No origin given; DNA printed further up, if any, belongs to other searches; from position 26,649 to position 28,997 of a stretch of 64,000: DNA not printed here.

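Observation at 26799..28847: Large Cys/Asp/His-rich surface protein with unusual topology (signal, TM hairpin, ~530-aa ectodomain, C-terminal TM)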

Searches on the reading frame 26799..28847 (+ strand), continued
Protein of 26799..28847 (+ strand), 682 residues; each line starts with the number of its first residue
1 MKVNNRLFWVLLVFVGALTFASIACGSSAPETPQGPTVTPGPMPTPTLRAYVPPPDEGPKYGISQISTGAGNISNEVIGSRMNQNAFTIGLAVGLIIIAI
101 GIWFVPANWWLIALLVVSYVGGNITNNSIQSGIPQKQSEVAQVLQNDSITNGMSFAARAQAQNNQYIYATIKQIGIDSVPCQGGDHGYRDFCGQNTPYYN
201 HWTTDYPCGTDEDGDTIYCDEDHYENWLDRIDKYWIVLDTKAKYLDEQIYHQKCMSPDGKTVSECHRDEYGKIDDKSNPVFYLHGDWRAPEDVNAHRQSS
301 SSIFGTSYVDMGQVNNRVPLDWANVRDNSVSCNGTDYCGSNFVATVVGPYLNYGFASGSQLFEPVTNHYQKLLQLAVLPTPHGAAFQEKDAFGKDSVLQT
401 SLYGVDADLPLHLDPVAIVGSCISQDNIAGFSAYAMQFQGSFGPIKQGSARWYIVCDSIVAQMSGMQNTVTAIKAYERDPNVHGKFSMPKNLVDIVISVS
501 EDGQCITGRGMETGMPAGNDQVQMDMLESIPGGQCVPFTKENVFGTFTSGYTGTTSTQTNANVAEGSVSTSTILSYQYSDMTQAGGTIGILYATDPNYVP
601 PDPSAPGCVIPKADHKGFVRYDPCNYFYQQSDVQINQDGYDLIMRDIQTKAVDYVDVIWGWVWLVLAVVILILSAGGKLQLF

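Call 66: search_dna_similar(query=P0057, collection=phages, mode=protein, max_evalue=0.01, max_rows=30)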
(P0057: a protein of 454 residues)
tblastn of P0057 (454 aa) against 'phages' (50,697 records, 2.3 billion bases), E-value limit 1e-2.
Records with a match: 61; places in all: 61; records where one place covers at least 80% of the query: 18.
Best place of each record, by identity: <60% 61.
By first word of the organism name: Dickeya 16; Salmonella 14; Aeromonas 11; Escherichia 6; Shigella 4; Enterobacter 3; Xanthomonas 2; Vibrio 2; Yersinia 1; Burkholderia 1; and 1 more.
By host as written in the record: Dickeya solani 8; Aeromonas salmonicida 6; - 5; Aeromonas hydrophila 4; Shigella boydii 4; Pectobacterium sp. and Dickeya sp. 3; Escherichia coli 3; Enterobacter asburiae 2; and 21 more.
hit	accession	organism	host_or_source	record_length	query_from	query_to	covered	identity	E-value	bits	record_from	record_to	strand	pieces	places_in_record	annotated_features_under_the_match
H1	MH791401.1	Aeromonas phage AsFcp_2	Aeromonas salmonicida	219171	58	450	87%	23.3%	5e-10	68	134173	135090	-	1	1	hypothetical protein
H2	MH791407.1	Aeromonas phage AsFcp_4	Aeromonas salmonicida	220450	58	450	87%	23.3%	5e-10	68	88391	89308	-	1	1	hypothetical protein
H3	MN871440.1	Aeromonas phage AsFcp_1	Aeromonas salmonicida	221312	58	450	87%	23.3%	5e-10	68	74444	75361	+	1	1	record has no annotation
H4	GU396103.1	Aeromonas phage PX29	Aeromonas salmonicida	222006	58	450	87%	23.3%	5e-10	68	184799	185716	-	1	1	conserved hypothetical protein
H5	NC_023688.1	Aeromonas phage PX29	Aeromonas salmonicida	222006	58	450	87%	23.3%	5e-10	68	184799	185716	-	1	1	hypothetical protein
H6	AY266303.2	Aeromonas phage Aeh1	Aeromonas hydrophila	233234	58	452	87%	22.9%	3e-9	66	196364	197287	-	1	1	hypothetical protein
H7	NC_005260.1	Aeromonas phage Aeh1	Aeromonas hydrophila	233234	58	452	87%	22.9%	3e-9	66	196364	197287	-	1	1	hypothetical protein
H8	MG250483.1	Aeromonas phage Ah1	Aeromonas hydrophila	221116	58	450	87%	22.8%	2e-11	72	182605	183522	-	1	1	hypothetical protein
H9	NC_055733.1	Aeromonas phage Ah1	Aeromonas hydrophila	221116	58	450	87%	22.8%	2e-11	72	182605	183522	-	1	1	hypothetical protein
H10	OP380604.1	Aeromonas phage avDM12-TAAL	Aeromonas hydrophila BIOTECH 10089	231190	58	450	87%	22.8%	4e-11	72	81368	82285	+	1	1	hypothetical protein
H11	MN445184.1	Escherichia phage vB_EcoA_4HA11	Escherichia coli O157:H7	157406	68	453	85%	22.8%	5e-5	52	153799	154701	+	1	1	hypothetical protein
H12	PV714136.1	Aeromonas phage TSW001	Aeromonas salmonicida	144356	71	434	80%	23.6%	6e-8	61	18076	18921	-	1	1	hypothetical protein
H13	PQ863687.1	Yersinia phage CAU_YEP3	Yersinia enterocolitica ATCC 700822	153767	88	453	81%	23.3%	5e-4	49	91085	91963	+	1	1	putative membrane protein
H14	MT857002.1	Salmonella phage pSal-SNUABM-02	Salmonella sp.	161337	88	453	81%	23.3%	5e-4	49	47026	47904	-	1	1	hypothetical protein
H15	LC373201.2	Enterobacter phage EspM4VN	Enterobacter asburiae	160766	91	453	80%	23.2%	1e-3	48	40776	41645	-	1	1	hypothetical protein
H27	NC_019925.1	Dickeya phage vB-DsoM-LIMEstone1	Dickeya solani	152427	91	453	80%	23.0%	7e-4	48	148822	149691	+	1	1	hypothetical protein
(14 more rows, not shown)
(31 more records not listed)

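Call 68: get_annotated_region(hit=H7, flank=5000)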
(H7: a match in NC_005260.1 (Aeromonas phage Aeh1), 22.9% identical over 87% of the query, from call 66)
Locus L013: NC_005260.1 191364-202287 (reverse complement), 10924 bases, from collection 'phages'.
description: Aeromonas phage Aeh1, complete genome.
organism: Aeromonas phage Aeh1 (NCBI taxid 2880362)
taxonomy: Viruses; Duplodnaviria; Heunggongvirae; Uroviricota; Caudoviricetes; Straboviridae; Cinqassovirus; Cinqassovirus aeh1
host: Aeromonas hydrophila; source: -; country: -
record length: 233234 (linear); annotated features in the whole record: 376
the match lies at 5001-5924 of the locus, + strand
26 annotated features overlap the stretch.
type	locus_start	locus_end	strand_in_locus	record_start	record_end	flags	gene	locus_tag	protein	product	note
CDS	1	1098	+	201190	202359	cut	rnlA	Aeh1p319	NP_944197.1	RNA ligase and tail fiber protein attachment catalyst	RNA ligase 1; gp63; catalyzes the ATP-dependent covalent joining of single-stranded 5'-phosphoryl termini of DNA or RNA ...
CDS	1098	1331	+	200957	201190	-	-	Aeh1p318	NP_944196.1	hypothetical protein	predicted by GenMarkS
CDS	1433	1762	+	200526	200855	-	-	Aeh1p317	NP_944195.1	hypothetical protein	predicted by GenMarkS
CDS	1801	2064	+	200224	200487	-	-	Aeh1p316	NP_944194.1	hypothetical protein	predicted by GenMarkS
CDS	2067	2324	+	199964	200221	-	-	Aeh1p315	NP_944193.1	hypothetical protein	predicted by GenMarkS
CDS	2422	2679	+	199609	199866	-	-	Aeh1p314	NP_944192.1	hypothetical protein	predicted by GenMarkS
CDS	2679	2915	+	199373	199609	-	-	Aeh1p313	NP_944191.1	hypothetical protein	predicted by GenMarkS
CDS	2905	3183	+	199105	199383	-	-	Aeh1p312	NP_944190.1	hypothetical protein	predicted by GenMarkS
CDS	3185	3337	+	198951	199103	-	-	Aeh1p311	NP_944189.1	hypothetical protein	predicted by GenMarkS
CDS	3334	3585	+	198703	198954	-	-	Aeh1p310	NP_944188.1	hypothetical protein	predicted by GenMarkS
CDS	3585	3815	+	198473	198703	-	-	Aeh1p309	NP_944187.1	hypothetical protein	predicted by GenMarkS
CDS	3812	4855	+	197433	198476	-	-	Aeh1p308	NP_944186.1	tRNA nucleotidyltransferase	similar to tRNA nucleotidyltransferase (CCA-adding enzyme); predicted by GenMarkS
CDS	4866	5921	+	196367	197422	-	-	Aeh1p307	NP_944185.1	hypothetical protein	predicted by GenMarkS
CDS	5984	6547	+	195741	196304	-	-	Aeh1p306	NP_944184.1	virion structural protein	predicted by GenMarkS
CDS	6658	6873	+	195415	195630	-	-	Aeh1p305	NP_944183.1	hypothetical protein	predicted by GenMarkS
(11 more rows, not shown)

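Call 69: get_annotated_region(hit=H27, flank=5000)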
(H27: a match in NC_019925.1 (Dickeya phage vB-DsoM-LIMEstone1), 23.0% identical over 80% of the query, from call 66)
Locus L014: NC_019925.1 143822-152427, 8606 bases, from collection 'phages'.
description: Dickeya phage vB_DsoM_LIMEstone1 complete genome.
organism: Dickeya phage vB-DsoM-LIMEstone1 (NCBI taxid 2678590)
taxonomy: Viruses; Duplodnaviria; Heunggongvirae; Uroviricota; Caudoviricetes; Ackermannviridae; Aglimvirinae; Limestonevirus; Limestonevirus limestone
host: Dickeya solani; source: soil from potato trial field; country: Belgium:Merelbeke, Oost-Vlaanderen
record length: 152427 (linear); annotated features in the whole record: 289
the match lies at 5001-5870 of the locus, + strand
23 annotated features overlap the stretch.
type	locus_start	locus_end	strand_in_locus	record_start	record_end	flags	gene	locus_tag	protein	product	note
CDS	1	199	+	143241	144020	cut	-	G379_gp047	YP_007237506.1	hypothetical protein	ORF184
CDS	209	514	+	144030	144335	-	-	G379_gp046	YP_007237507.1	putative thioredoxin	ORF185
CDS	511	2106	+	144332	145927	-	F-LimXI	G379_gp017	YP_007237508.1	endonuclease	ORF186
CDS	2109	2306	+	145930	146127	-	-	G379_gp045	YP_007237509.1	hypothetical protein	ORF187; 2 putative transmembrane domains present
CDS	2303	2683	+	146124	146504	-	-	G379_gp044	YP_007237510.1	hypothetical protein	ORF188; putative signal peptide present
CDS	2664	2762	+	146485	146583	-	-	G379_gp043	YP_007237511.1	hypothetical protein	ORF189; putative signal peptide present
CDS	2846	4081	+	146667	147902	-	-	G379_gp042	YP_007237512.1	hypothetical protein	ORF190; putative coiled coil present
regulatory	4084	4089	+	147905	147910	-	-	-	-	minus_10_signal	putative late promoter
CDS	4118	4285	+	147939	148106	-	-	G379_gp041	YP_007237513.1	hypothetical protein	ORF191; putative transmembrane domain and coiled coil present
regulatory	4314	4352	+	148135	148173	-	-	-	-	terminator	putative factor-independent terminator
CDS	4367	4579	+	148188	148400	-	-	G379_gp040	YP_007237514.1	hypothetical protein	ORF192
CDS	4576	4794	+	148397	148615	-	-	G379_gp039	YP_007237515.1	hypothetical protein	ORF193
CDS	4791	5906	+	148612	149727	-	-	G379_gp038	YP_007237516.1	hypothetical protein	ORF194; putative transmembrane domain present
CDS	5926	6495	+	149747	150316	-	-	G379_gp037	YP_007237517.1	virion structural protein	ORF195; putative transmembrane domain present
CDS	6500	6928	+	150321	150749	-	-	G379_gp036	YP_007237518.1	hypothetical protein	ORF196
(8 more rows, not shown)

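Call 70: search_protein_families(library=pfam, proteins=[L013:4866-5921:+, L013:5984-6547:+, L014:4791-5906:+, L014:5926-6495:+, L014:6500-6928:+, L013:6658-6873:+], max_evalue=1)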
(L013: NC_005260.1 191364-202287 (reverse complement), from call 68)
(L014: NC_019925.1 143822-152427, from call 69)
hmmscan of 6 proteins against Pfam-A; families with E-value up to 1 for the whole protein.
L013:4866-5921:+ (351 aa): 2 families
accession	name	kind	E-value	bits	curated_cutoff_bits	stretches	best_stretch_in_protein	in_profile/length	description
PF04536.20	TPM_phosphatase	-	0.0051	17.2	22.1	1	208-262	15-77/125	TPM domain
PF05323.17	Pox_A21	-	0.025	15.6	25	1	2-106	9-107/111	Poxvirus A21 Protein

L013:5984-6547:+ (187 aa): 0 families

L014:4791-5906:+ (371 aa): 1 family
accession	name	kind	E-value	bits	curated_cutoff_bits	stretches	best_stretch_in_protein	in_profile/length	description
PF11694.13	DUF3290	-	0.13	12.6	31.3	1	3-56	21-76/144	Protein of unknown function (DUF3290)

L014:5926-6495:+ (189 aa): 5 families
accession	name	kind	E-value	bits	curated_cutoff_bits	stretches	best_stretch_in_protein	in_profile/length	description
PF09581.16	Spore_III_AF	-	0.015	15.8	28.3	1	12-132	26-145/185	Stage III sporulation protein AF (Spore_III_AF)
PF06103.16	DUF948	-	0.022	15.4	37.2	1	10-68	3-61/89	Bacterial protein of unknown function (DUF948)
PF19084.5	DUF5775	-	0.072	13.9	28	1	20-57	13-50/81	Family of unknown function (DUF5775)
PF04011.17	LemA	-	0.096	12.9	26.2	1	125-158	98-131/149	LemA family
PF15103.11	G0-G1_switch_2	-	0.12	13.2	27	1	15-50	33-68/105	G0/G1 switch protein 2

L014:6500-6928:+ (142 aa): 1 family
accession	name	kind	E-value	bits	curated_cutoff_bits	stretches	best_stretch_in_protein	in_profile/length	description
PF00133.28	tRNA-synt_1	-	0.055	12.7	22.7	1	79-129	310-361/414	tRNA synthetases class I (I, L, M and V)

L013:6658-6873:+ (71 aa): 1 family
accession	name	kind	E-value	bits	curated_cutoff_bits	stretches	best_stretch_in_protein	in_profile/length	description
PF06374.16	NDUF_C2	-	0.19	12.4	24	1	4-44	52-95/109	NADH-ubiquinone oxidoreductase subunit b14.5b (NDUFC2)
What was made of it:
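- On TPM domain (Pfam PF04536): The phage Aeh1 homologue scores 17.2 bits against a cut-off of 22.1 (call 70).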

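Call 75: search_dna_similar(query=L013:4866-5921:+, collection=phages, mode=protein, max_evalue=0.001, max_rows=60, rows=spread)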
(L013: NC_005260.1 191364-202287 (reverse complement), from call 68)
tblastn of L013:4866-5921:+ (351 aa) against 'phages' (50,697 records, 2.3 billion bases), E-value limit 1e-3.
Records with a match: 487; places in all: 487; records where one place covers at least 80% of the query: 477.
Best place of each record, by identity: >=99% 2; 90-95% 4; 80-90% 8; 60-80% 1; <60% 472.
By first word of the organism name: Salmonella 168; Escherichia 63; Klebsiella 55; Erwinia 29; Aeromonas 26; Acinetobacter 23; Vibrio 22; Serratia 22; Dickeya 19; Sinorhizobium 8; and 16 more.
By host as written in the record: - 49; Salmonella enterica 26; Klebsiella pneumoniae 24; Salmonella enterica subsp. enterica serovar Enteritidis PT1 21; Erwinia amylovora 21; Escherichia coli 18; Salmonella enterica subsp. enterica serovar Typhimurium 18; Escherichia coli O157:H7 14; and 151 more.
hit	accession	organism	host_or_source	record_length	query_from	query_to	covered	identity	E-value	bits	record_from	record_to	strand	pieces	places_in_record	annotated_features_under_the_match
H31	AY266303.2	Aeromonas phage Aeh1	Aeromonas hydrophila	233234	1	351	100%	100.0%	0e+0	696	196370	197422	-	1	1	hypothetical protein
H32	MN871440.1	Aeromonas phage AsFcp_1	Aeromonas salmonicida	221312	1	351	100%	89.7%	0e+0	631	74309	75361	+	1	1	record has no annotation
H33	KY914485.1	Aeromonas phage phiA8-29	Aeromonas sp.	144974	5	351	99%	50.3%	8e-102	334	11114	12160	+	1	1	hypothetical protein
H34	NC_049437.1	Salmonella phage S118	Salmonella enterica serotype Dublin 3246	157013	1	337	96%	46.7%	3e-84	283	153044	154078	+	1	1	hypothetical protein (x2)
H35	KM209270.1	Dickeya phage phiDP10.3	Pectobacterium sp. and Dickeya sp.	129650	1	337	96%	46.4%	5e-84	283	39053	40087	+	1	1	hypothetical protein (x2)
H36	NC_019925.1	Dickeya phage vB-DsoM-LIMEstone1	Dickeya solani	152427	1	337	96%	46.4%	5e-84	283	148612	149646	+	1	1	hypothetical protein (x2)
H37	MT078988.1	Salmonella phage P46FS4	-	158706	1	337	96%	46.4%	3e-83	281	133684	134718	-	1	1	hypothetical protein (x2)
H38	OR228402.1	Salmonella phage SW16-7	Salmonella enterica subsp. enterica ...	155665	1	328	93%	47.0%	2e-81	275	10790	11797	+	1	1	hypothetical protein (x2)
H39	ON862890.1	Escherichia phage A221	Escherichia coli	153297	1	328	93%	46.7%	5e-81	274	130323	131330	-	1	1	hypothetical protein (x2)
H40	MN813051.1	Dickeya phage Ds20CZ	Dickeya solani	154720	1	337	93%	46.2%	3e-65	273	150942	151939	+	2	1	hypothetical protein (x3)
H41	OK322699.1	Escherichia phage Sa157lw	Escherichia coli ATCC 43888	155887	1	337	96%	44.4%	1e-82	279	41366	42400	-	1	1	hypothetical protein (x2)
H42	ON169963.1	Salmonella phage BRM 13314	Salmonella enterica subsp. enterica ...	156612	1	337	96%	44.1%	2e-82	278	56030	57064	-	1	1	hypothetical protein (x2)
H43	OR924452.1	Escherichia phage 241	Escherichia coli O157:H7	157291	1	337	96%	44.1%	5e-82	277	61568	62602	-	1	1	hypothetical protein (x2)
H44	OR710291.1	Salmonella phage vB_Sen_ST2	Salmonella enterica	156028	1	337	96%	44.1%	1e-81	276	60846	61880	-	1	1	hypothetical protein (x2)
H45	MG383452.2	Escherichia phage FEC14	Escherichia coli O157:H7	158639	1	337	96%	44.1%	9e-81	273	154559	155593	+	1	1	hypothetical protein (x3)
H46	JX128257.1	Escherichia phage ECML-4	Escherichia coli O157:H7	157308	1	337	96%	43.8%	9e-82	276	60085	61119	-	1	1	hypothetical protein (x2)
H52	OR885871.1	Escherichia phage vB_EcoM_JN03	Escherichia coli O157:H7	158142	1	337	96%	43.2%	1e-79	270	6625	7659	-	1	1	hypothetical protein (x2)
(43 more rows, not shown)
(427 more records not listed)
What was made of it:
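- Homologues occur in 487 phage records (call 75).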

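Call 79: search_solved_structures(query=A8, max_evalue=10)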
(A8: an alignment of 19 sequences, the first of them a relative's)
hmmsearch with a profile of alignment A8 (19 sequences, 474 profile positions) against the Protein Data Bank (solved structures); distinct sequences matched with E-value up to 10: 2.
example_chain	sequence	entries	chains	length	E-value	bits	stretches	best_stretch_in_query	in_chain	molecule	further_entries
2v95_A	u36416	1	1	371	0.19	13.5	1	154-287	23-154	CORTICOSTEROID-BINDING GLOBULIN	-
8snm_A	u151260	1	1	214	0.9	11.3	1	302-347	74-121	Disintegrin and metalloproteinase domain-containing protein 17 propeptide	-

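Call 80: find_encoding_contigs(protein=P0057, flank=8000, max_places=3)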
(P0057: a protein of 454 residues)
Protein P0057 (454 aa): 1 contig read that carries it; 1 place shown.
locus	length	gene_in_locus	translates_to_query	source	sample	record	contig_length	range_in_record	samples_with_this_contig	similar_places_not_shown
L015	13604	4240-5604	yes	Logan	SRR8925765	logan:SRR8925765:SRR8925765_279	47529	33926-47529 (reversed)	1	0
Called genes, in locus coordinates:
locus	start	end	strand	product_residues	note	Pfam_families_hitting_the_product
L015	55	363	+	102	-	-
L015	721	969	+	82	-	-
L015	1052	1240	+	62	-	-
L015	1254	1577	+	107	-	-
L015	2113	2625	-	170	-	-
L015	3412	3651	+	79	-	-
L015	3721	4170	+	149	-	-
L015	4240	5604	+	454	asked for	-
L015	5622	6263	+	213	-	-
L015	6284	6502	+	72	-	-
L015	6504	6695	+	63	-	-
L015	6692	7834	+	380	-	-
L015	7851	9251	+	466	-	-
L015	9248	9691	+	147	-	-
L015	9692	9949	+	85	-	-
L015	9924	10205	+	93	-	-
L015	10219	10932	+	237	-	PF01471:PG_binding_1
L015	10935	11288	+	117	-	-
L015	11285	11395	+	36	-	-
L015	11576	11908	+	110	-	PF01139:RtcB (weak)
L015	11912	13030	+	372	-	-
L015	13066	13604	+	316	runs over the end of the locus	PF13524:Glyco_trans_1_2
